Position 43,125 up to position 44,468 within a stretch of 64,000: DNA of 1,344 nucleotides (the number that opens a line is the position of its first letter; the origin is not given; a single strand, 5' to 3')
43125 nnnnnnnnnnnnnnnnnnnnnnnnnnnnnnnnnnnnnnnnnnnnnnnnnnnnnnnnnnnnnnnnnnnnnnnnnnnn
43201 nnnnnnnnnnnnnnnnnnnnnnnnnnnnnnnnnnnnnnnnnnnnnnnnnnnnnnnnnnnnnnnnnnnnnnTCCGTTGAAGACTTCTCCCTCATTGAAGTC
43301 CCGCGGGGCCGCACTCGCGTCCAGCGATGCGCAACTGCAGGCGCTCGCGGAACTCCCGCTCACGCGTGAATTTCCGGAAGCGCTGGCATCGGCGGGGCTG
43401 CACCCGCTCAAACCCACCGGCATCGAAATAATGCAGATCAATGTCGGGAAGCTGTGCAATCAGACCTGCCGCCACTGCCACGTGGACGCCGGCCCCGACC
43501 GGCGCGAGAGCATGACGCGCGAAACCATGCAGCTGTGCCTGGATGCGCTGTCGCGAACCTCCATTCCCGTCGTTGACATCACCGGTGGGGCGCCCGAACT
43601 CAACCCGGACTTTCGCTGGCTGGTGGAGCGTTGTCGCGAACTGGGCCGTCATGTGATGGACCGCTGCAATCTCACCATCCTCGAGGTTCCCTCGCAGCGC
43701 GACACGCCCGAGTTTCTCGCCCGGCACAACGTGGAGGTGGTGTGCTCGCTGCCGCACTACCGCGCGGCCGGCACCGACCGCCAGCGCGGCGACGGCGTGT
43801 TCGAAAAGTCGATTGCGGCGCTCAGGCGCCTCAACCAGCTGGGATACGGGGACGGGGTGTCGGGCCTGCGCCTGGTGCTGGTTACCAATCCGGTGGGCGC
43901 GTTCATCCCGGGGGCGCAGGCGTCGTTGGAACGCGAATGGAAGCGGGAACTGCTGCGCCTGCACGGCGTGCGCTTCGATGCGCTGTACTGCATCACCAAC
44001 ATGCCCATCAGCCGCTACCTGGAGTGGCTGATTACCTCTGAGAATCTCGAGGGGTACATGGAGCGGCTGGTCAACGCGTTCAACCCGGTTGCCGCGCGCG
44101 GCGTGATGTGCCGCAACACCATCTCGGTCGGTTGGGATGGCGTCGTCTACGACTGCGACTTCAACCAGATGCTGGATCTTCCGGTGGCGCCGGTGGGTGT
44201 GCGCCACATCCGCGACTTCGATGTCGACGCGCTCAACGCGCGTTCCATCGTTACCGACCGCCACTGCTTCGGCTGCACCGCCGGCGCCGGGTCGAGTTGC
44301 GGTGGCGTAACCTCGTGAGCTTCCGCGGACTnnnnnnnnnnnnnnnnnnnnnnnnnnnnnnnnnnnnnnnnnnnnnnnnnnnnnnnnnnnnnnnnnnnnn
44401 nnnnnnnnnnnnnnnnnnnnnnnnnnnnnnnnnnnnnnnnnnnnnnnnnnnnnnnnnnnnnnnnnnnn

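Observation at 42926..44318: Arsenosugar-type gene pair: AhpD-like protein plus ArsS-type radical SAM enzyme, without an adjacent arsM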

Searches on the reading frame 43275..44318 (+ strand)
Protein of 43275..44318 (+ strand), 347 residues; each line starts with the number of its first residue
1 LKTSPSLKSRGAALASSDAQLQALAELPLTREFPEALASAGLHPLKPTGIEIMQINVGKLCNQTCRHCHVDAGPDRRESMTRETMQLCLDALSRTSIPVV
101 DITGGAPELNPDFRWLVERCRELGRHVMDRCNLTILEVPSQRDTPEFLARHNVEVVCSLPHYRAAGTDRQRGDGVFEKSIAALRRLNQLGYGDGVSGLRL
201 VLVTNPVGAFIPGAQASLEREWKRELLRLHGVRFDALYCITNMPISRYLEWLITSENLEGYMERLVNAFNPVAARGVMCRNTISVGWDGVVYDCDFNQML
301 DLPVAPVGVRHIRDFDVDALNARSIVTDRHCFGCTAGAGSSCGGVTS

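Call 3: search_protein_families(library=ncbifam, proteins=[window:43275-44318:+], max_evalue=0.01)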
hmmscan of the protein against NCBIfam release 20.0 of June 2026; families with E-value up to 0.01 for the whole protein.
window:43275-44318:+ (347 aa): 32 families (the best 25 are shown)
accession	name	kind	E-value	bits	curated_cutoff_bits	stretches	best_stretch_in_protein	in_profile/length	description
TIGR04167.1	rSAM_SeCys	equivalog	9.9e-129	428.9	300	1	45-345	2-302/303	arsenosugar biosynthesis radical SAM (seleno)protein ArsS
TIGR03962.1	mycofact_rSAM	equivalog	1.8e-10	40.5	265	1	57-192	18-150/339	mycofactocin radical SAM maturase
TIGR04051.1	rSAM_NirJ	equivalog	4.9e-10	38.9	515.45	1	56-192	7-141/354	heme d1 biosynthesis radical SAM protein NirJ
NF050035.1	rSAM_WgK_link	exception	1.9e-09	37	650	1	52-188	10-145/367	radical SAM/SPASM peptide maturase WgkB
TIGR02668.1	moaA_archaeal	equivalog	2.9e-08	33.1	325.25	1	51-141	10-102/303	GTP 3',8-cyclase MoaA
TIGR04054.1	rSAM_NirJ1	equivalog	2e-07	30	650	1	53-191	38-174/387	putative heme d1 biosynthesis radical SAM protein NirJ1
NF001199.0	PRK00164.2-1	equivalog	4.3e-07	29.4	231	1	51-140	12-103/308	GTP 3',8-cyclase MoaA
TIGR04053.2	TIGR04053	equivalog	9.6e-07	28.4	395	1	56-190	13-149/366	TIGR04053 family radical SAM/SPASM domain-containing protein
TIGR04303.1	GeoRSP_rSAM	equivalog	1.2e-06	28.4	400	1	56-198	10-148/325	GeoRSP system radical SAM/SPASM protein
TIGR04055.1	rSAM_NirJ2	equivalog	1.3e-06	28.2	500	1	53-190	2-137/326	putative heme d1 biosynthesis radical SAM protein NirJ2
NF049973.1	radical_Rv1681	equivalog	1.3e-06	27.6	380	1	61-191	82-211/326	Rv1681 family radical SAM protein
NF045574.1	sacti_mat_StsB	exception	2.2e-06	26.8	625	1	59-190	104-232/466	StsB family radical SAM/SPASM domain sactipeptide maturase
TIGR02666.1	moaA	equivalog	2.7e-06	26.6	284.05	1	52-128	11-91/336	GTP 3',8-cyclase MoaA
TIGR04347.1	pseudo_SAM_Halo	equivalog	3e-06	26.8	525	1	55-137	42-125/390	TIGR04347 family pseudo-SAM/SPASM protein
TIGR04546.1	rSAM_ahbC_deAc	equivalog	7.4e-06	25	650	1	54-143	42-132/390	12,18-didecarboxysiroheme deacetylase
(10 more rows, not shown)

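Call 4: search_protein_families(library=pfam, proteins=[window:43275-44318:+], max_evalue=0.01)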
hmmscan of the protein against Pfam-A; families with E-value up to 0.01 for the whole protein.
window:43275-44318:+ (347 aa): 2 families
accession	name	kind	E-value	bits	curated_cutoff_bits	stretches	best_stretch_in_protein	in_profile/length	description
PF12345.13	DUF3641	-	9.8e-51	171.7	24.9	1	211-344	1-133/134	Protein of unknown function (DUF3641)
PF04055.27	Radical_SAM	-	3.7e-10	40.7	29.5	1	55-197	1-145/166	Radical SAM superfamily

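Call 12: find_homologous_proteins(query=window:43275-44318:+, max_evalue=1e-20)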
Query window:43275-44318:+ (347 aa): 8000 proteins with E <= 1e-20 among 8000 candidates; the best 120 are listed.
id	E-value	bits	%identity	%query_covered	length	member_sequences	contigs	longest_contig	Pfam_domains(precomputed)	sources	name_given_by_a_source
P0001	5.1e-232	787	100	98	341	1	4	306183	PF04055.28,PF12345.14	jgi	-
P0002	7.5e-232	787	100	98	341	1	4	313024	PF04055.28,PF12345.14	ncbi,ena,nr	ncbi:MAG: arsenosugar biosynthesis radical SAM protein ArsS [Candidatus Krumholzibacteria bacterium]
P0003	8.6e-223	757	95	98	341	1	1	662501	PF04055.28,PF12345.14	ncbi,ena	-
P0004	1.7e-211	720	91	95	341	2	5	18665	PF04055.28,PF12345.14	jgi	jgi:radical SAM/Cys-rich protein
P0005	5.4e-211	718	90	100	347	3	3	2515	PF04055.28,PF12345.14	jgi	jgi:radical SAM/Cys-rich protein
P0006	9.8e-200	681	84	100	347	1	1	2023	PF04055.28,PF12345.14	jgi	-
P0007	3.3e-199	679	84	97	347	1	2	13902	PF04055.28,PF12345.14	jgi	jgi:radical SAM/Cys-rich protein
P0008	1.4e-198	677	83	100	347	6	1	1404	PF04055.28,PF12345.14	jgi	jgi:radical SAM/Cys-rich protein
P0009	5.2e-197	672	82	100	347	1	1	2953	PF04055.28,PF12345.14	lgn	-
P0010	5.0e-194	662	82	100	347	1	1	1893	PF04055.28,PF12345.14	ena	-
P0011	5.7e-194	662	80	100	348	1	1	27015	PF04055.28,PF12345.14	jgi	jgi:radical SAM/Cys-rich protein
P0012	1.8e-192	657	80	100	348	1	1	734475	PF04055.28,PF12345.14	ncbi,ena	-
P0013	3.6e-190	650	82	100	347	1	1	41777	PF04055.28,PF12345.14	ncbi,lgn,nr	ncbi:MAG TPA: arsenosugar biosynthesis radical SAM (seleno)protein ArsS [Candidatus Krumholzibacteri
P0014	2.4e-187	640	78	100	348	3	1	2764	PF04055.28,PF12345.14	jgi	jgi:radical SAM/Cys-rich protein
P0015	1.1e-184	632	79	99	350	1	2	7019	PF04055.28,PF12345.14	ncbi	-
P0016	1.1e-182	625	82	91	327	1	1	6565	PF04055.28,PF12345.14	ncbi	-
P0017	1.8e-182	624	78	100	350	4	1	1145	PF04055.28,PF12345.14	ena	-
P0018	2.0e-182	624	79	98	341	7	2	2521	PF04055.28,PF12345.14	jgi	jgi:radical SAM/Cys-rich protein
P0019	3.9e-182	623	78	99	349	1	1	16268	PF04055.28,PF12345.14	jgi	jgi:radical SAM/Cys-rich protein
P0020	5.6e-181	619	77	99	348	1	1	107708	PF04055.28,PF12345.14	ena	-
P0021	1.4e-180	618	77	99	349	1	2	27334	PF04055.28,PF12345.14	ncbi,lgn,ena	-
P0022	8.0e-180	616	78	99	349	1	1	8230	PF04055.28,PF12345.14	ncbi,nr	ncbi:MAG: arsenosugar biosynthesis radical SAM protein ArsS [Candidatus Wallbacteria bacterium]|nr:a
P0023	2.7e-179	614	75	100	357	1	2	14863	PF04055.28,PF12345.14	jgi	-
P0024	6.0e-179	613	76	99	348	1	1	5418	PF04055.28,PF12345.14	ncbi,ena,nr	ncbi:MAG TPA: arsenosugar biosynthesis radical SAM (seleno)protein ArsS [Myxococcaceae bacterium]|nr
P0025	8.5e-179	612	77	99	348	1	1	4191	PF04055.28,PF12345.14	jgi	jgi:radical SAM/Cys-rich protein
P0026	9.3e-179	612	76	99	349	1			PF04055.28,PF12345.14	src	-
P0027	4.5e-177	607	76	99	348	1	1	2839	PF04055.28,PF12345.14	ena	-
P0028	8.2e-177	606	77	99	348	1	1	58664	PF04055.28,PF12345.14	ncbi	-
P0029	1.4e-176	605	76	100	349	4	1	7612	PF04055.28,PF12345.14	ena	-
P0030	2.1e-176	604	75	99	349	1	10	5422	PF04055.28,PF12345.14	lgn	-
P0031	3.9e-176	603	76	98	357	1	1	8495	PF04055.28,PF12345.14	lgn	-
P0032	3.9e-176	603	74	100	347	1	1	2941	PF04055.28,PF12345.14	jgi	-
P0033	4.7e-176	603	76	99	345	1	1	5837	PF04055.28,PF12345.14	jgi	jgi:radical SAM/Cys-rich protein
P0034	6.4e-176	603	75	99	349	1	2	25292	PF04055.28,PF12345.14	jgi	jgi:radical SAM/Cys-rich protein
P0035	6.9e-176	603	73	99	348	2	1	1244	PF04055.28,PF12345.14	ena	-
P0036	8.0e-176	602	75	99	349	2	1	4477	PF04055.28,PF12345.14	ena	-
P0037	8.3e-176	602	75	99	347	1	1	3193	PF04055.28,PF12345.14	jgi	jgi:radical SAM/Cys-rich protein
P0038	1.4e-175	602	75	99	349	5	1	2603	PF04055.28,PF12345.14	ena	-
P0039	1.9e-175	601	74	100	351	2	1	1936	PF04055.28,PF12345.14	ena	-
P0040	2.6e-175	601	74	99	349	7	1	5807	PF04055.28,PF12345.14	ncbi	-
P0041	3.4e-175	600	76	98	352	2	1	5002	PF04055.28,PF12345.14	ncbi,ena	-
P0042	4.4e-175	600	77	99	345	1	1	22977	PF04055.28,PF12345.14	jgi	-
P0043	4.5e-175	600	75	99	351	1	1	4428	PF04055.28,PF12345.14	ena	-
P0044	6.1e-175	600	75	99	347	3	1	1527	PF04055.28,PF12345.14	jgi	jgi:radical SAM/Cys-rich protein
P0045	7.4e-175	599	75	99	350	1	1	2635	PF04055.28,PF12345.14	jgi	jgi:radical SAM/Cys-rich protein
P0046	1.2e-174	599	76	99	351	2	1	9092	PF04055.28,PF12345.14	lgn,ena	-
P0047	1.3e-174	598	75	99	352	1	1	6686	PF04055.28,PF12345.14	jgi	jgi:radical SAM/Cys-rich protein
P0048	1.4e-174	598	74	99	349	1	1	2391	PF04055.28,PF12345.14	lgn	-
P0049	1.6e-174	598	75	99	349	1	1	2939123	PF04055.28,PF12345.14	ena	-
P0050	1.6e-174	598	74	99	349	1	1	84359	PF04055.28,PF12345.14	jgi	-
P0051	1.8e-174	598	75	99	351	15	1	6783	PF04055.28,PF12345.14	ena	-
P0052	1.9e-174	598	76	99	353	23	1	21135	PF04055.28,PF12345.14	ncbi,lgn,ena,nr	ncbi:MAG: arsenosugar biosynthesis radical SAM protein ArsS [Acidobacteria bacterium]|nr:arsenosugar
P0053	2.0e-174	598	74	99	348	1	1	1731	PF04055.28,PF12345.14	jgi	jgi:radical SAM/Cys-rich protein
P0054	2.6e-174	597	74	100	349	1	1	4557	PF04055.28,PF12345.14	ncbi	-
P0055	2.8e-174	597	74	99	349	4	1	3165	PF04055.28,PF12345.14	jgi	jgi:radical SAM/Cys-rich protein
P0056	2.8e-174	597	75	99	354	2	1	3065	PF04055.28,PF12345.14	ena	-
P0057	4.3e-174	597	73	99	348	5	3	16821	PF04055.28,PF12345.14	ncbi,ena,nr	ncbi:MAG TPA: arsenosugar biosynthesis radical SAM protein ArsS [Polyangiaceae bacterium]|nr:arsenos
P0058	5.3e-174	596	75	99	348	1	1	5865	PF04055.28,PF12345.14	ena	-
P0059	5.6e-174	596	74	99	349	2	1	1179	PF04055.28,PF12345.14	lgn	-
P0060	5.7e-174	596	74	99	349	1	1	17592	PF04055.28,PF12345.14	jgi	jgi:radical SAM/Cys-rich protein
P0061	9.0e-174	596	74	100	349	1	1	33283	PF04055.28,PF12345.14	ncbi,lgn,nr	ncbi:MAG: arsenosugar biosynthesis radical SAM protein ArsS [Myxococcaceae bacterium]|nr:arsenosugar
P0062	1.0e-173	595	74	99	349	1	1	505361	PF04055.28,PF12345.14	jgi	jgi:radical SAM/Cys-rich protein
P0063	1.2e-173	595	75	99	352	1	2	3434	PF04055.28,PF12345.14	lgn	-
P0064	1.3e-173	595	76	99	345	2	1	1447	PF04055.28,PF12345.14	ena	-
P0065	1.7e-173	595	74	99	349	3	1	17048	PF04055.28,PF12345.14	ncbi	-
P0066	1.9e-173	595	74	99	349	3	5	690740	PF04055.28,PF12345.14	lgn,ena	-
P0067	2.4e-173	594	77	98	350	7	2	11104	PF04055.28,PF12345.14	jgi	jgi:radical SAM/Cys-rich protein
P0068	2.5e-173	594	74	99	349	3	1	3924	PF04055.28,PF12345.14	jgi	jgi:radical SAM/Cys-rich protein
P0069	2.8e-173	594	74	99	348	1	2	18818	PF04055.28,PF12345.14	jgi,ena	jgi:radical SAM/Cys-rich protein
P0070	2.9e-173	594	77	98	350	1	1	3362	PF04055.28,PF12345.14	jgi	jgi:radical SAM/Cys-rich protein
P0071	3.9e-173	594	74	99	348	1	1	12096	PF04055.28,PF12345.14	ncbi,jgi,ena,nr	ncbi:MAG TPA: arsenosugar biosynthesis radical SAM (seleno)protein ArsS [Hyalangium sp.]|nr:arsenosu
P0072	4.1e-173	593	75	99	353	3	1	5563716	PF04055.28,PF12345.14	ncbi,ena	-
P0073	4.2e-173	593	75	99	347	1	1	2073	PF04055.28,PF12345.14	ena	-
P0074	4.5e-173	593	75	99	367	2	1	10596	PF04055.28,PF12345.14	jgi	jgi:radical SAM/Cys-rich protein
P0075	5.4e-173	593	74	99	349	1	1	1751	PF04055.28,PF12345.14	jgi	jgi:radical SAM/Cys-rich protein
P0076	5.7e-173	593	73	99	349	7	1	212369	PF04055.28,PF12345.14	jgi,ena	-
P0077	5.7e-173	593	76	98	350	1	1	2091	PF04055.28,PF12345.14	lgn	-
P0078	5.9e-173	593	73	100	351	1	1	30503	PF04055.28,PF12345.14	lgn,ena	-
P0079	6.3e-173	593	73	99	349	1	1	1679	PF04055.28,PF12345.14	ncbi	-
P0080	6.4e-173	593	75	99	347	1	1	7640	PF04055.28,PF12345.14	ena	-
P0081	6.7e-173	593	75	99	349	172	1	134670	PF04055.28,PF12345.14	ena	-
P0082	7.5e-173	593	75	99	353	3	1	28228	PF04055.28,PF12345.14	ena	-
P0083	7.7e-173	593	74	99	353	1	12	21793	PF04055.28,PF12345.14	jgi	jgi:radical SAM/Cys-rich protein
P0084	8.2e-173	593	73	99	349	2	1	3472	PF04055.28,PF12345.14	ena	-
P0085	9.3e-173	592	74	99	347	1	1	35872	PF04055.28,PF12345.14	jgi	jgi:radical SAM/Cys-rich protein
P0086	9.3e-173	592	74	99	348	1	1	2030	PF04055.28,PF12345.14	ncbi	-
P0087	1.0e-172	592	74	100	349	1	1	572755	PF04055.28,PF12345.14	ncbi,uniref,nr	ncbi:arsenosugar biosynthesis radical SAM (seleno)protein ArsS [Hyalangium gracile]|uniref:arsenosug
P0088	1.2e-172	592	75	99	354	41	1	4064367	PF04055.28,PF12345.14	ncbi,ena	-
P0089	1.2e-172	592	74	99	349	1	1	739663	PF04055.28,PF12345.14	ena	-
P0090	2.7e-172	591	74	99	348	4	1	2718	PF04055.28,PF12345.14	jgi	jgi:radical SAM/Cys-rich protein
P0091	3.0e-172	591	74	99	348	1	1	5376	PF04055.28,PF12345.14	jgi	jgi:radical SAM/Cys-rich protein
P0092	3.6e-172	590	74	99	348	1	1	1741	PF04055.28,PF12345.14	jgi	-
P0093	3.7e-172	590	76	95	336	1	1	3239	PF04055.28,PF12345.14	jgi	jgi:radical SAM/Cys-rich protein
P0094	4.3e-172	590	74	99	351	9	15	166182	PF04055.28,PF12345.14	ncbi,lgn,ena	ncbi:MAG: arsenosugar biosynthesis radical SAM protein ArsS [Sandaracinaceae bacterium]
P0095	5.0e-172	590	74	99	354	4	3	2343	PF04055.28,PF12345.14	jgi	-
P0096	5.0e-172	590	73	99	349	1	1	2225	PF04055.28,PF12345.14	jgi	jgi:radical SAM/Cys-rich protein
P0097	5.4e-172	590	76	99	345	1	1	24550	PF04055.28,PF12345.14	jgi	jgi:radical SAM/Cys-rich protein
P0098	5.4e-172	590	73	99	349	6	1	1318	PF04055.28,PF12345.14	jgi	jgi:radical SAM/Cys-rich protein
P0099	5.6e-172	590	74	99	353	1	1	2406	PF04055.28,PF12345.14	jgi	jgi:radical SAM/Cys-rich protein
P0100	5.9e-172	590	75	98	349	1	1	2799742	PF04055.28,PF12345.14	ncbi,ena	-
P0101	5.9e-172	590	73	100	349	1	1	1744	PF04055.28,PF12345.14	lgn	-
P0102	8.5e-172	589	73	100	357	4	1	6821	PF04055.28,PF12345.14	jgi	jgi:radical SAM/Cys-rich protein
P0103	1.1e-171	589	74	95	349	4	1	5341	PF04055.28,PF12345.14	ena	-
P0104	1.2e-171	589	75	99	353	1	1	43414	PF04055.28,PF12345.14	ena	-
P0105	1.2e-171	589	73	99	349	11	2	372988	PF04055.28,PF12345.14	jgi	jgi:radical SAM/Cys-rich protein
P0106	1.3e-171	589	75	99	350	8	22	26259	PF04055.28,PF12345.14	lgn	-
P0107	1.7e-171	588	74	99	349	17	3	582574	PF04055.28,PF12345.14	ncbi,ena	-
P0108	1.7e-171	588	74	99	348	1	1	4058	PF04055.28,PF12345.14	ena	-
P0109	1.8e-171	588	74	99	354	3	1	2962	PF04055.28,PF12345.14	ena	-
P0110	2.0e-171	588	75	99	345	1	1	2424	PF04055.28,PF12345.14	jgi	jgi:radical SAM/Cys-rich protein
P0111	2.3e-171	588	72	99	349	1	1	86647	PF04055.28,PF12345.14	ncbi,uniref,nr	ncbi:MAG TPA: arsenosugar biosynthesis radical SAM (seleno)protein ArsS [Archangium sp.]|uniref:arse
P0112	2.9e-171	587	74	99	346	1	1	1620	PF04055.28,PF12345.14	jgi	jgi:radical SAM/Cys-rich protein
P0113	3.0e-171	587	73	99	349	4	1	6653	PF04055.28,PF12345.14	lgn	-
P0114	3.0e-171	587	85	84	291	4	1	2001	PF04055.28,PF12345.14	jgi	-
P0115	3.3e-171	587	76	98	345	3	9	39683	PF04055.28,PF12345.14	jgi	jgi:radical SAM/Cys-rich protein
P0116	3.7e-171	587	73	99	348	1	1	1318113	PF04055.28,PF12345.14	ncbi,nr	ncbi:MAG: arsenosugar biosynthesis radical SAM protein ArsS [Sandaracinaceae bacterium]|nr:arsenosug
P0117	3.8e-171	587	71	99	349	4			PF04055.28,PF12345.14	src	-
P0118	4.3e-171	587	75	99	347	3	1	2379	PF04055.28,PF12345.14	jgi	-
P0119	4.4e-171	587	72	99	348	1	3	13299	PF04055.28,PF12345.14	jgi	jgi:radical SAM/Cys-rich protein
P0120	5.3e-171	587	74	99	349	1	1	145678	PF04055.28,PF12345.14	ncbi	-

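Call 13: search_solved_structures(query=window:43275-44318:+, max_evalue=0.001, show_alignments=1)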
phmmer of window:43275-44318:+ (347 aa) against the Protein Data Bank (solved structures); distinct sequences matched with E-value up to 0.001: 0.

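Call 19: find_encoding_contigs(protein=P0002, flank=10000, max_places=4)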
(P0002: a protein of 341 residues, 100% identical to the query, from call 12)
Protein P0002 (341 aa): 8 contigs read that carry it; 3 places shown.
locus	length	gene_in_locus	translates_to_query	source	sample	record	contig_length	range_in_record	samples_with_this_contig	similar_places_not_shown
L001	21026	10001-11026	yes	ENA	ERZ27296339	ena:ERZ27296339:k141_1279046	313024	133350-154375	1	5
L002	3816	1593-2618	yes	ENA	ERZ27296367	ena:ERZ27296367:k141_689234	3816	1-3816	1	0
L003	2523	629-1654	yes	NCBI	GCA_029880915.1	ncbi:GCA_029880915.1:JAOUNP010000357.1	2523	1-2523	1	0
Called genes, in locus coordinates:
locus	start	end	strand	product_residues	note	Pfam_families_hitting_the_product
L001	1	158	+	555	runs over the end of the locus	PF00672:HAMP (faint), PF02518:HATPase_c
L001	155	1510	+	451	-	PF00072:Response_reg, PF00158:Sigma54_activat, PF01078:Mg_chelatase (faint), PF14532:Sigma54_activ_2, PF07728:AAA_5, PF25601:AAA_lid_14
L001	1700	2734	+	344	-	PF07721:TPR_4 (faint), PF00515:TPR_1 (faint), PF07719:TPR_2 (faint), PF09976:TPR_21 (faint), PF13176:TPR_7 (faint), PF12895:ANAPC3 (weak), PF13432:TPR_16, PF13414:TPR_11 (weak), +7 more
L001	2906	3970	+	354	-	PF01522:Polysacc_deac_1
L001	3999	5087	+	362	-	PF00583:Acetyltransf_1 (faint), PF13508:Acetyltransf_7 (faint)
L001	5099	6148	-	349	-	PF12710:HAD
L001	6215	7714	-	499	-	PF00069:Pkinase, PF01636:APH (faint), PF07714:PK_Tyr_Ser-Thr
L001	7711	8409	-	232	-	PF16697:Yop-YscD_cpl, PF00498:FHA, PF16697:Yop-YscD_cpl, PF00498:FHA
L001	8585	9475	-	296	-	PF01370:Epimerase, PF05368:NmrA, PF13460:NAD_binding_10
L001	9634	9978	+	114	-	PF02627:CMD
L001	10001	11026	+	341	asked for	PF04055:Radical_SAM, PF12345:DUF3641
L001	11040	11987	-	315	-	-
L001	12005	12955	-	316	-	PF03544:TonB_C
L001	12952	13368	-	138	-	PF02472:ExbD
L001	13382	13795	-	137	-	PF02472:ExbD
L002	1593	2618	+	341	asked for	PF04055:Radical_SAM, PF12345:DUF3641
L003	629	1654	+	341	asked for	PF04055:Radical_SAM, PF12345:DUF3641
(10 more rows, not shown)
